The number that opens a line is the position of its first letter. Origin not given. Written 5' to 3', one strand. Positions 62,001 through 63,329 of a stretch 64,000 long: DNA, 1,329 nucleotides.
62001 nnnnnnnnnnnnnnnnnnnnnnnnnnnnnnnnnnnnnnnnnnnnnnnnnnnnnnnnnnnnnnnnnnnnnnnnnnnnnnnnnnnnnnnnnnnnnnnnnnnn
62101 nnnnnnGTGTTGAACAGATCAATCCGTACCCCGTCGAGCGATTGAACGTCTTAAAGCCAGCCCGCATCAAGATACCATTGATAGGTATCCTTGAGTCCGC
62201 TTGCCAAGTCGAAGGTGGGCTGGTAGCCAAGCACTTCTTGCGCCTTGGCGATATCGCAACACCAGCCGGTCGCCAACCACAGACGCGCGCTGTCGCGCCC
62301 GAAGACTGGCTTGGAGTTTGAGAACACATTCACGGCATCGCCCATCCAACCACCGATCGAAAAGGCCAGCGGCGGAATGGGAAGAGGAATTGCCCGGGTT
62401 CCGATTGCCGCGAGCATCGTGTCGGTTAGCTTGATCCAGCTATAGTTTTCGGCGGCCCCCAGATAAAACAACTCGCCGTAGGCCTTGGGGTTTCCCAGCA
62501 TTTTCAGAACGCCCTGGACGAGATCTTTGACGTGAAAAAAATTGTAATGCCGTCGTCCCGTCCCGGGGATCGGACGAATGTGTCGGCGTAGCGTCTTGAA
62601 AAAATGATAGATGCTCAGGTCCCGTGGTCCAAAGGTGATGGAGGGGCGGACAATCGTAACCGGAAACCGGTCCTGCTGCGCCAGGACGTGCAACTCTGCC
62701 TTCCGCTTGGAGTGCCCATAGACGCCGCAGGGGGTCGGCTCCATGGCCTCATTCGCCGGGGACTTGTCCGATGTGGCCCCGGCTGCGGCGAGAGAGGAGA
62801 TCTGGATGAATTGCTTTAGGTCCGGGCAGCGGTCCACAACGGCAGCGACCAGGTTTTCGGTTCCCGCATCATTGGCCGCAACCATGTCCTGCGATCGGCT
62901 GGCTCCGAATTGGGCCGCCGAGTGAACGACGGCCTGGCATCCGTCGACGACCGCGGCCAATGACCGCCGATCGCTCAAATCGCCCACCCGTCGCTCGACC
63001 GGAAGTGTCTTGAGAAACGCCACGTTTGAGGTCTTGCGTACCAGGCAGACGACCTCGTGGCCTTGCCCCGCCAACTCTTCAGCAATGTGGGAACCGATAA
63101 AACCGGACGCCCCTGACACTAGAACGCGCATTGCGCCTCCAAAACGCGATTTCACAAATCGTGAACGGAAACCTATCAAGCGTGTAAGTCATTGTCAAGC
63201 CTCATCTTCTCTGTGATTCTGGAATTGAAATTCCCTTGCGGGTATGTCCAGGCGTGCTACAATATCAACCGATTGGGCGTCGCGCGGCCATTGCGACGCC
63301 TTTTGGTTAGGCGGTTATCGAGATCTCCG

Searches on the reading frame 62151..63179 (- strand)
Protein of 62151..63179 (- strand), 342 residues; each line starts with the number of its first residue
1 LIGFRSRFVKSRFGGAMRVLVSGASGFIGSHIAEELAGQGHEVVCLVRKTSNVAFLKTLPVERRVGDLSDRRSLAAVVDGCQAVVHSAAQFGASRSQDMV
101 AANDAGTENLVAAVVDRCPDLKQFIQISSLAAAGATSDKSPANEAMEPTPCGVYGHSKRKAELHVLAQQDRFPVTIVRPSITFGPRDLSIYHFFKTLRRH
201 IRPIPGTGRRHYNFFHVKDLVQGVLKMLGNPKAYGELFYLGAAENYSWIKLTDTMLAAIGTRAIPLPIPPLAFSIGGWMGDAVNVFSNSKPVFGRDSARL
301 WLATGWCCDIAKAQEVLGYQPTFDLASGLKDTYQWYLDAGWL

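Call 3: search_protein_families(library=pfam, proteins=[window:62151-63179:-], max_evalue=1)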
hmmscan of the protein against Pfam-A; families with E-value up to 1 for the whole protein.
window:62151-63179:- (342 aa): 14 families
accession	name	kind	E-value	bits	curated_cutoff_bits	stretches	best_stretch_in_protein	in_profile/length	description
PF01370.27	Epimerase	-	9.7e-36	123.8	20.9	1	19-233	1-230/240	NAD dependent epimerase/dehydratase family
PF16363.11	GDP_Man_Dehyd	-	1.7e-20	74.2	27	1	20-332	1-332/332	GDP-mannose 4,6 dehydratase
PF13460.12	NAD_binding_10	-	3.8e-18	66.5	27.2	1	23-180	1-144/184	NAD(P)H-binding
PF01073.25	3Beta_HSD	-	1.7e-15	57.2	22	1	20-207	1-206/280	3-beta hydroxysteroid dehydrogenase/isomerase family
PF04321.23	RmlD_sub_bind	-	2.2e-15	56.9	27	1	17-262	1-234/287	RmlD substrate binding domain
PF07993.18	NAD_binding_4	-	3.2e-15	56.4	20.1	2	73-184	81-209/258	Male sterility protein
PF05368.20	NmrA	-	7.6e-09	36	27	1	18-109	4-101/298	NmrA-like family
PF02719.21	Polysacc_synt_2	-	5.2e-07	29.6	20.2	1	19-261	1-249/293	Polysaccharide biosynthesis protein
PF00106.31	adh_short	-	0.0011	18.9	26.6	1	19-83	3-73/195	short chain dehydrogenase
PF08659.16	KR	-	0.0057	17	22.6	1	19-133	3-140/180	KR domain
PF02254.24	TrkA_N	-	0.21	12.3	23.8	1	26-76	7-57/116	TrkA-N domain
PF04127.22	DFP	-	0.21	11.8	22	1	17-62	20-67/186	DNA/pantothenate metabolism flavoprotein C-terminal domain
PF01113.26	DapB_N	-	0.22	12.1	25.6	1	17-51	1-36/124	Dihydrodipicolinate reductase, N-terminus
PF00056.29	Ldh_1_N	-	0.25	11.8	27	0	17-46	1-31/141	lactate/malate dehydrogenase, NAD binding domain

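Call 4: search_protein_families(library=ncbifam, proteins=[window:62151-63179:-], max_evalue=1)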
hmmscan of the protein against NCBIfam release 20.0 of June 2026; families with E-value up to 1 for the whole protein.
window:62151-63179:- (342 aa): 101 families (the best 25 are shown)
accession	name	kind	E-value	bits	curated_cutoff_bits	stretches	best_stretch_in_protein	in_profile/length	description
TIGR03466.1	HpnA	hypoth_equivalog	7.9e-44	149.9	367.65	1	17-340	1-325/327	hopanoid-associated sugar epimerase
NF042422.1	oxyalk_red_OleD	equivalog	5.8e-27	94.9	580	1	17-333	1-325/329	2-alkyl-3-oxoalkanoate reductase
NF052578.1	StrlDmthSdmBMthl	equivalog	1.1e-26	94.4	600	1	17-339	1-325/328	sterol demethylase protein SdmB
NF042423.1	oxyalk_red_Shew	equivalog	7.2e-24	84.4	580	2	17-188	9-180/331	2-alkyl-3-oxoalkanoate reductase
TIGR04180.1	EDH_00030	hypoth_equivalog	1.5e-20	73.4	475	1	19-257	1-254/297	NAD-dependent 4,6-dehydratase LegB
TIGR01179.1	galE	equivalog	3.8e-19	68.7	262.3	1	18-167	1-158/332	UDP-glucose 4-epimerase GalE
TIGR01181.1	dTDP_gluc_dehyt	equivalog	6.8e-17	61.5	365.1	1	18-340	1-315/321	dTDP-glucose 4,6-dehydratase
TIGR01777.1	yfcH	hypoth_equivalog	1.6e-15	57.4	207.35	1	19-275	1-256/292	TIGR01777 family oxidoreductase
NF050030.1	thlkprotThyD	equivalog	9.4e-14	51.3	400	1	17-293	1-281/305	thylakoid membrane protein ThyD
TIGR01746.1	Thioester-redct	subfamily_domain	1.8e-13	50.5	213.35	2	19-52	2-37/371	thioester reductase domain-containing protein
TIGR02197.1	heptose_epim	equivalog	7.8e-13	48.3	274.6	2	19-162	1-146/316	ADP-glyceromanno-heptose 6-epimerase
TIGR01214.1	rmlD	equivalog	3.6e-10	39.4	224.05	1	18-259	1-226/285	dTDP-4-dehydrorhamnose reductase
NF007956.0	PRK10675.1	subfamily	2.8e-09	36.6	394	1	17-163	1-158/338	UDP-glucose 4-epimerase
NF005539.0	PRK07201.1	equivalog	3.7e-09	35.9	549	1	17-260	1-267/657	SDR family oxidoreductase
NF058621.1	DiazavRedAvaA7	equivalog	8.2e-09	35.5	400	1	17-137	1-121/304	3-diazoavenalumate denitrifying reductase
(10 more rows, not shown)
